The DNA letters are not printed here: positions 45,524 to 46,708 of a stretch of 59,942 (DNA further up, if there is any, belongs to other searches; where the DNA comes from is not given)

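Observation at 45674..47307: Autocleavable XRE-S24 repressor translationally coupled to a minimal ABC-type ATPase: candidate damage- or phage-triggered two-gene module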

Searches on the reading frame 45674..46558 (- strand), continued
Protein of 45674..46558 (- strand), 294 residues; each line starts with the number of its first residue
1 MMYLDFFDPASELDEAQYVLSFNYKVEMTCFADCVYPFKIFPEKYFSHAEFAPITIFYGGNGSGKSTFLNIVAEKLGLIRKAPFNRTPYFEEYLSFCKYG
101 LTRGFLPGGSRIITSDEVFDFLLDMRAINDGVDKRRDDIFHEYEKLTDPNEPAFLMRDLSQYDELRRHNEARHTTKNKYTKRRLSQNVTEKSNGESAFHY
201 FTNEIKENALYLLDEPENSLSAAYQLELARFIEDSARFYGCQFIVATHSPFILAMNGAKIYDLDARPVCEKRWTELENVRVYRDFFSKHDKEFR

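Call 36: fold_search(model_id=the predicted structure, library=pdb)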
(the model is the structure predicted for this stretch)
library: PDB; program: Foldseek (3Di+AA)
matches with E <= 10: 1289; with E <= 0.001: 118
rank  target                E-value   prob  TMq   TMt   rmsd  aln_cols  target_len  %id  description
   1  5h68_B                1.1e-05  1.00  0.40  0.37  14.8       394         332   16  Crystal structure of an engaged dimer of the Geobacillus stearothermophilus SMC head domain (released 2017-03-15)
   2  6p74                  1.7e-05  1.00  0.35  0.22  15.9       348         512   15  OLD nuclease from Thermus Scotoductus (released 2020-01-29)
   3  5h68_A                1.8e-05  1.00  0.37  0.34  15.0       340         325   17  Crystal structure of an engaged dimer of the Geobacillus stearothermophilus SMC head domain (released 2017-03-15)
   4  4i99_B                2.0e-05  1.00  0.37  0.34  15.5       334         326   15  Crystal structure of the SmcHead bound to the C-winged helix domain of ScpA (released 2013-01-30)
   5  8roh_A                2.6e-05  1.00  0.35  0.26  21.8       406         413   12  Human cohesin SMC3-HD(EQ)/RAD21-N complex - Apo conformation (released 2024-09-11)
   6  8x5i_B                2.6e-05  1.00  0.34  0.20  15.1       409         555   11  Structure of ATP/Mg2+ bound Gabija GajA (released 2024-02-28)
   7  3zgx_A                2.9e-05  1.00  0.41  0.35  14.8       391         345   14  Crystal structure of the kleisin-N SMC interface in prokaryotic condensin (released 2013-01-30)
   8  6zz6_B                3.1e-05  1.00  0.37  0.27  21.1       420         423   11  Cryo-EM structure of S.cerevisiae cohesin-Scc2-DNA complex (released 2020-09-30)
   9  8i3c_A                3.5e-05  1.00  0.38  0.22  14.3       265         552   17  Cryo-EM structure of abscisic acid transporter AtABCG25 with CHS (released 2023-09-13)
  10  1e69_A                3.7e-05  1.00  0.35  0.38  15.7       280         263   16  SMC head domain from Thermotoga maritima (released 2000-08-09)
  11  6qpq_C                4.2e-05  1.00  0.38  0.30  15.2       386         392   10  The structure of the cohesin head module elucidates the mechanism of ring opening (released 2020-02-05)
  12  8rok_C                5.0e-05  1.00  0.38  0.29  18.4       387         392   11  Human cohesin SMC3-HD(EQ)/RAD21-N complex - ATP-Mg-bound conformation - Form 1 (released 2024-09-11)
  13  9kk2_E                5.6e-05  1.00  0.38  0.23  13.1       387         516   12  Cryo-EM structure of the Retron-Eco7 complex (state 5) (released 2025-11-12)
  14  6qj2_A                6.0e-05  1.00  0.37  0.31  12.3       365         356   13  Crystal structure of the C. thermophilum condensin Smc4 ATPase head in complex with the C-terminal domain of Brn1 (released 2019-07-03)
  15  5xns_A                6.4e-05  1.00  0.42  0.33  16.6       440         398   12  Crystal structure of the Smc head domain with an extended coiled coil bound to the C-terminal domain of ScpA derived f (released 2017-08-02)
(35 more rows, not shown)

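Call 37: search_dna_similar(query=window:45674-46558:-, collection=phages, mode=protein, max_rows=10)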
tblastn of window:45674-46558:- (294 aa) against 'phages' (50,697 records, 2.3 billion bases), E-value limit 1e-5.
Records with a match: 4; places in all: 4; records where one place covers at least 80% of the query: 2.
Best place of each record, by identity: <60% 4.
By first word of the organism name: Bacteriophage 3; Enterococcus 1.
By host as written in the record: - 4.
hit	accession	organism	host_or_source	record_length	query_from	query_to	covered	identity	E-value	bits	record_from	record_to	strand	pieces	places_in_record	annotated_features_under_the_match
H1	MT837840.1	Bacteriophage sp.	human fecal samples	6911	1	294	100%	50.7%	2e-90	298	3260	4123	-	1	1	record has no annotation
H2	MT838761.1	Bacteriophage sp.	human fecal samples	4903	1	293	100%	49.1%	1e-84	282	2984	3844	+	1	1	record has no annotation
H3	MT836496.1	Bacteriophage sp.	human fecal samples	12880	53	287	80%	27.3%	2e-11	70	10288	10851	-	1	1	record has no annotation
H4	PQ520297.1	Enterococcus phage IME_EF3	-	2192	53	275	76%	27.8%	9e-10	65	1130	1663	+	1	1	record has no annotation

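Call 38: search_dna_similar(query=window:45674-46558:-, collection=plasmids, mode=protein, max_rows=15)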
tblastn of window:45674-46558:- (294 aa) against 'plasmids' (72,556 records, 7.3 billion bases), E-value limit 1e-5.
Records with a match: 51; places in all: 54; records where one place covers at least 80% of the query: 34.
Best place of each record, by identity: <60% 51.
By first word of the organism name: Clostridium 7; Streptomyces 7; Bacillus 4; Cupriavidus 3; Rhizobium 3; Paraclostridium 2; Subdoligranulum 2; Caballeronia 2; Paenibacillus 2; Acetoanaerobium 1; and 18 more.
By predicted mobility (MOB-suite, as given by PLSDB): non-mobilizable 38; mobilizable 13.
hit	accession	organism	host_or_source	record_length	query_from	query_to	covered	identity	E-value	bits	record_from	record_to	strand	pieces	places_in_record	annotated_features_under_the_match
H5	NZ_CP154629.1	Acetoanaerobium noterae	cell culture,Sludge of a digestion ...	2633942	1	293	100%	49.1%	1e-84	284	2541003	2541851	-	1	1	none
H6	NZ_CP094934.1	Paraclostridium bifermentans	Homo sapiens,feces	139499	1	293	100%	48.5%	5e-86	287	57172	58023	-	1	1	AAA family ATPase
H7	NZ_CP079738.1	Paraclostridium bifermentans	whole organism,soil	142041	1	293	100%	48.1%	7e-85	284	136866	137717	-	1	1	AAA family ATPase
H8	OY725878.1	Subdoligranulum variabile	-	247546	3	293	99%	47.8%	1e-83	281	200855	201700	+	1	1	record has no annotation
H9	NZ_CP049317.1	Caballeronia sp. SBC2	whole organism,soil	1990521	10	294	97%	28.9%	3e-14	80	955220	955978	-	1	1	none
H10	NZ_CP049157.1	Caballeronia sp. SBC1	whole organism,soil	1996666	10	294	97%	28.9%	3e-14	80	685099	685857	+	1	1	none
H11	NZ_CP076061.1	Cupriavidus sp. EM10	Pure-cultured cell,sewage water sludge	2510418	19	294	94%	28.6%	4e-15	83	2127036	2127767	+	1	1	none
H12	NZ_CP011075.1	Brevibacillus laterosporus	Oryza sativa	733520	36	286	85%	29.9%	2e-14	81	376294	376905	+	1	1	AAA family ATPase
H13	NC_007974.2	Cupriavidus metallidurans CH34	-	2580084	16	294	95%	26.9%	2e-14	81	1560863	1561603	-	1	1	none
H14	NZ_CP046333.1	Cupriavidus metallidurans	sedimentation pond in a zinc factory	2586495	16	294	95%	26.9%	2e-14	81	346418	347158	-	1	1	none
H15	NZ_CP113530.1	Mycobacterium sp. Aquia_216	Channa argus,spleen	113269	35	294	88%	28.7%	6e-16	85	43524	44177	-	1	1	AAA family ATPase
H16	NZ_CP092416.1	Flagellimonas marinaquae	Galaxea fascicularis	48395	21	294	93%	26.7%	8e-15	82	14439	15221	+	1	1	AAA family ATPase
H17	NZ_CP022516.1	Arenibacter algicola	Skeletonema marinoi strain ST54,Cell ...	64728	21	294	93%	26.7%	8e-15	82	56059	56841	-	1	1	AAA family ATPase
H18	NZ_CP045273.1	Priestia megaterium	pure culture,Paper surface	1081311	36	286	85%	29.1%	5e-12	74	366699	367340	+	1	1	none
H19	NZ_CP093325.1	Bacillus sp. N5-665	whole organism,peat soil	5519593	34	294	89%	27.8%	9e-14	79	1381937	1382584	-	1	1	none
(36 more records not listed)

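Call 48: find_related_loci(query=A1, collection=viral_contigs, flank=5000)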
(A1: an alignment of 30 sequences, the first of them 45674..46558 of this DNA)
Query A1 (294 aa) in viral_contigs; peptide patterns used: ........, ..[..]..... (x = any residue, [..] = any of these).
47 stretches matched a pattern; 6 encode a relative of the query (tblastn E <= 1e-3); 5 distinct loci.
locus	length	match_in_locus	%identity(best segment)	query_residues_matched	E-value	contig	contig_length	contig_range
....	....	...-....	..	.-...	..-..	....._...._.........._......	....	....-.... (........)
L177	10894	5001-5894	45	2-293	7e-73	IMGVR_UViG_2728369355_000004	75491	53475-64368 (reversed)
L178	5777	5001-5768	44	36-293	5e-70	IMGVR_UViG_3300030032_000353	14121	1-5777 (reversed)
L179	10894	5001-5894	45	2-293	7e-73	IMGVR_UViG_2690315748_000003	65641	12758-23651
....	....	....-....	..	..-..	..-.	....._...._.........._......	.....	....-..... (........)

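Call 53: search_protein_families(library=phrogs, proteins=[window:45674-46558:-], max_evalue=0.001)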
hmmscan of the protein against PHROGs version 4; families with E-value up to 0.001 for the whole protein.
window:45674-46558:- (294 aa): 10 families
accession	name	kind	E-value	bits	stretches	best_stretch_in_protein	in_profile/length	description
phrog_7507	-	unknown function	3.9e-14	53.8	1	203-263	403-460/483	-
phrog_3940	-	unknown function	3.5e-12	46.9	1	204-253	250-299/537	-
phrog_9802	-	unknown function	3.6e-12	47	1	209-265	286-341/438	-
phrog_8323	-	unknown function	2.8e-10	40.3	1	212-264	326-377/623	-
phrog_4747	-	unknown function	1.1e-09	39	1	203-256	329-382/610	-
phrog_5836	-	unknown function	4.6e-08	32.5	1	132-255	236-352/1071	-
phrog_8066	-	unknown function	6.3e-08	32.9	1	159-253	328-429/522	-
phrog_293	-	moron, auxiliary metabolic gene and host takeover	1.5e-05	24.2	0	209-264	288-343/1058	ABC transporter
phrog_25246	-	moron, auxiliary metabolic gene and host takeover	0.00022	20.8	0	183-256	253-328/616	ABC transporter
phrog_14430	-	unknown function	0.00033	21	0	203-255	333-384/444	-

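Call 55: find_encoding_contigs(protein=P0036, flank=3500, max_places=2)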
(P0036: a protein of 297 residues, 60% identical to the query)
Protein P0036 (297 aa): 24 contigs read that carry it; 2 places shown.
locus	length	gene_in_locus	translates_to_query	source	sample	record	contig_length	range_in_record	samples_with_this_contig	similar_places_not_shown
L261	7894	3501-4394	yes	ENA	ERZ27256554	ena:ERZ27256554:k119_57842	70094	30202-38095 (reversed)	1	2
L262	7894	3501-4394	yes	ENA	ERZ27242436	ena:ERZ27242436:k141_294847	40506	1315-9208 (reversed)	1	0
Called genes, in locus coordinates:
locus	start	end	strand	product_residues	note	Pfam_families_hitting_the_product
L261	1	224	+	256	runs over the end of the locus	PF04542:Sigma70_r2, PF04539:Sigma70_r3, PF08281:Sigma70_r4_2, PF04545:Sigma70_r4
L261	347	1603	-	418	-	PF00512:HisKA, PF02518:HATPase_c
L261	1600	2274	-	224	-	PF00072:Response_reg, PF00486:Trans_reg_C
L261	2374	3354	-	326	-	-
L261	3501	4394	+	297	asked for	PF02463:SMC_N (faint), PF13555:AAA_29 (weak), PF00005:ABC_tran (faint), PF13175:AAA_15, PF13304:AAA_21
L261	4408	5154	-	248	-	PF13489:Methyltransf_23, PF01209:Ubie_methyltran, PF08003:Methyltransf_9 (weak), PF08241:Methyltransf_11, PF08242:Methyltransf_12, PF13649:Methyltransf_25, PF13847:Methyltransf_31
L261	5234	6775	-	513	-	-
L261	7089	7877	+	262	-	PF00005:ABC_tran, PF02463:SMC_N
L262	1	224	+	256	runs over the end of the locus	PF04542:Sigma70_r2, PF04539:Sigma70_r3, PF08281:Sigma70_r4_2, PF04545:Sigma70_r4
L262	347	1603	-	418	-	PF00512:HisKA, PF02518:HATPase_c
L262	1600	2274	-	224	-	PF00072:Response_reg, PF00486:Trans_reg_C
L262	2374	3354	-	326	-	-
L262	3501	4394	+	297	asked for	PF02463:SMC_N (faint), PF13555:AAA_29 (weak), PF00005:ABC_tran (faint), PF13175:AAA_15, PF13304:AAA_21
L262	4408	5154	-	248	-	PF13489:Methyltransf_23, PF01209:Ubie_methyltran, PF08003:Methyltransf_9 (weak), PF08241:Methyltransf_11, PF08242:Methyltransf_12, PF13649:Methyltransf_25, PF13847:Methyltransf_31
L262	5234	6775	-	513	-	-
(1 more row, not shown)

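Call 56: find_encoding_contigs(protein=P0072, flank=3500, max_places=2)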
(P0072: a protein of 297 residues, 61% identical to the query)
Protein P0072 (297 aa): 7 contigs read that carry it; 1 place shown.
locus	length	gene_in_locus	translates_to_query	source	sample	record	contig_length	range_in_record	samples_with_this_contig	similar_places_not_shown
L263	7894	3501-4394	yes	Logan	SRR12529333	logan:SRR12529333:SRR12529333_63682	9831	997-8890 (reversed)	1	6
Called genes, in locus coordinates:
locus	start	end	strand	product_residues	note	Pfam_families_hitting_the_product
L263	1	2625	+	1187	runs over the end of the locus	?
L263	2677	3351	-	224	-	PF02230:Abhydrolase_2 (faint), PF00326:Peptidase_S9 (faint)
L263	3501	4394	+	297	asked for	PF02463:SMC_N (faint), PF13476:AAA_23 (faint), PF00005:ABC_tran (faint), PF13175:AAA_15, PF13304:AAA_21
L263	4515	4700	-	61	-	-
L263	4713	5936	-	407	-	PF13180:PDZ_2, PF14685:PDZ_Tricorn (weak), PF00595:PDZ (weak), PF17820:PDZ_6, PF05580:Peptidase_S55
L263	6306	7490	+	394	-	PF09992:NAGPA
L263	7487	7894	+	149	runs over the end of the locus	PF00383:dCMP_cyt_deam_1, PF14437:MafB19-deam, PF14439:Bd3614-deam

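Call 57: find_encoding_contigs(protein=P0011, flank=3500, max_places=2)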
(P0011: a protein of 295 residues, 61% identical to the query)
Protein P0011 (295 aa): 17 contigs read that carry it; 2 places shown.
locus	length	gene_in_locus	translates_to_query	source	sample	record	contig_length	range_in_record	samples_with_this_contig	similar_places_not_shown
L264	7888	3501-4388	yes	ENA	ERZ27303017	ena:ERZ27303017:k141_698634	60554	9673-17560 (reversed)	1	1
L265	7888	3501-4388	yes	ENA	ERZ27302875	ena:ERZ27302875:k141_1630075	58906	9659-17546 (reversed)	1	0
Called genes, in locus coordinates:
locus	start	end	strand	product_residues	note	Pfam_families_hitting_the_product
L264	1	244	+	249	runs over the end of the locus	PF01209:Ubie_methyltran, PF13489:Methyltransf_23, PF02353:CMAS (weak), PF05175:MTS (weak), PF13847:Methyltransf_31, PF08241:Methyltransf_11, PF08242:Methyltransf_12, PF13649:Methyltransf_25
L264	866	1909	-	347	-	PF04346:EutH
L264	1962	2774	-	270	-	PF02811:PHP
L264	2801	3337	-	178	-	PF04073:tRNA_edit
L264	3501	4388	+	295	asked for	PF13476:AAA_23 (faint), PF00005:ABC_tran (weak), PF13175:AAA_15, PF13304:AAA_21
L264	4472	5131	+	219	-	PF00881:Nitroreductase (faint), PF14512:TM1586_NiRdase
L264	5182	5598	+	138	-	PF01451:LMWPc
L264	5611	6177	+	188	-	PF28549:NDPSase_N (faint), PF00293:NUDIX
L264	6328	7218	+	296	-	PF02645:DegV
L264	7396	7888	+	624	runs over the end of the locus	PF07602:DUF1565 (faint), PF22842:Pel9A-like_beta_helix, PF21258:Glyco_hydro_120_ins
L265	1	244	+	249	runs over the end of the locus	PF01209:Ubie_methyltran, PF13489:Methyltransf_23, PF02353:CMAS (weak), PF05175:MTS (weak), PF13847:Methyltransf_31, PF08241:Methyltransf_11, PF08242:Methyltransf_12, PF13649:Methyltransf_25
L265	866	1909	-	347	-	PF04346:EutH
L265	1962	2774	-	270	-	PF02811:PHP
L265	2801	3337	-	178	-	PF04073:tRNA_edit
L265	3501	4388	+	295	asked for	PF13476:AAA_23 (faint), PF00005:ABC_tran (weak), PF13175:AAA_15, PF13304:AAA_21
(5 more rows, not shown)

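Call 79: search_protein_representatives(alignment_id=A1)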
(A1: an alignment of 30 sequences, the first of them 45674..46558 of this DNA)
Query: 30 sequences, 296 profile positions. Proteins with E-value up to 0.001 (for the whole library): 9674; up to 1e-10: 1682; up to 1e-30: 389. The best 150 are listed.
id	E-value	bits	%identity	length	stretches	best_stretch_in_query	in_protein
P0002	2.7e-150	516.3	-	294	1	1-296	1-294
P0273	2.0e-146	503.6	-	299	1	1-296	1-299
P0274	3.8e-120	417.3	-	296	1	1-296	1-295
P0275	4.7e-117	407.2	-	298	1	3-293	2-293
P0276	5.4e-106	370.8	-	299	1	1-296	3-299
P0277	2.7e-102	358.7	-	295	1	1-296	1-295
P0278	2.5e-100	352.3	-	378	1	1-296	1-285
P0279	5.4e-100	351.2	-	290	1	1-296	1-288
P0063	4.8e-98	344.7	-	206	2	1-118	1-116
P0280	7.6e-98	344.1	-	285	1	1-290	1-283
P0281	8.7e-98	343.9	-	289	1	1-296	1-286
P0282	1.1e-97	343.6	-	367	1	34-296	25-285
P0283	4.0e-96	338.5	-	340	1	31-295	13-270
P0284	4.1e-96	338.4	-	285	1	1-295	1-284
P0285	7.7e-96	337.5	-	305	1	2-295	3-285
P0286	8.2e-96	337.4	-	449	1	1-293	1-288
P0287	1.8e-92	326.4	-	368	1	1-295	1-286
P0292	1.2e-90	320.5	-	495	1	3-295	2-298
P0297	1.5e-87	310.3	-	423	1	3-295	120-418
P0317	4.6e-80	285.7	-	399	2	107-296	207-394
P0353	2.0e-70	254.1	-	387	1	3-296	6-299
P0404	7.0e-60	219.5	-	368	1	18-295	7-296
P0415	5.6e-58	213.2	-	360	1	35-296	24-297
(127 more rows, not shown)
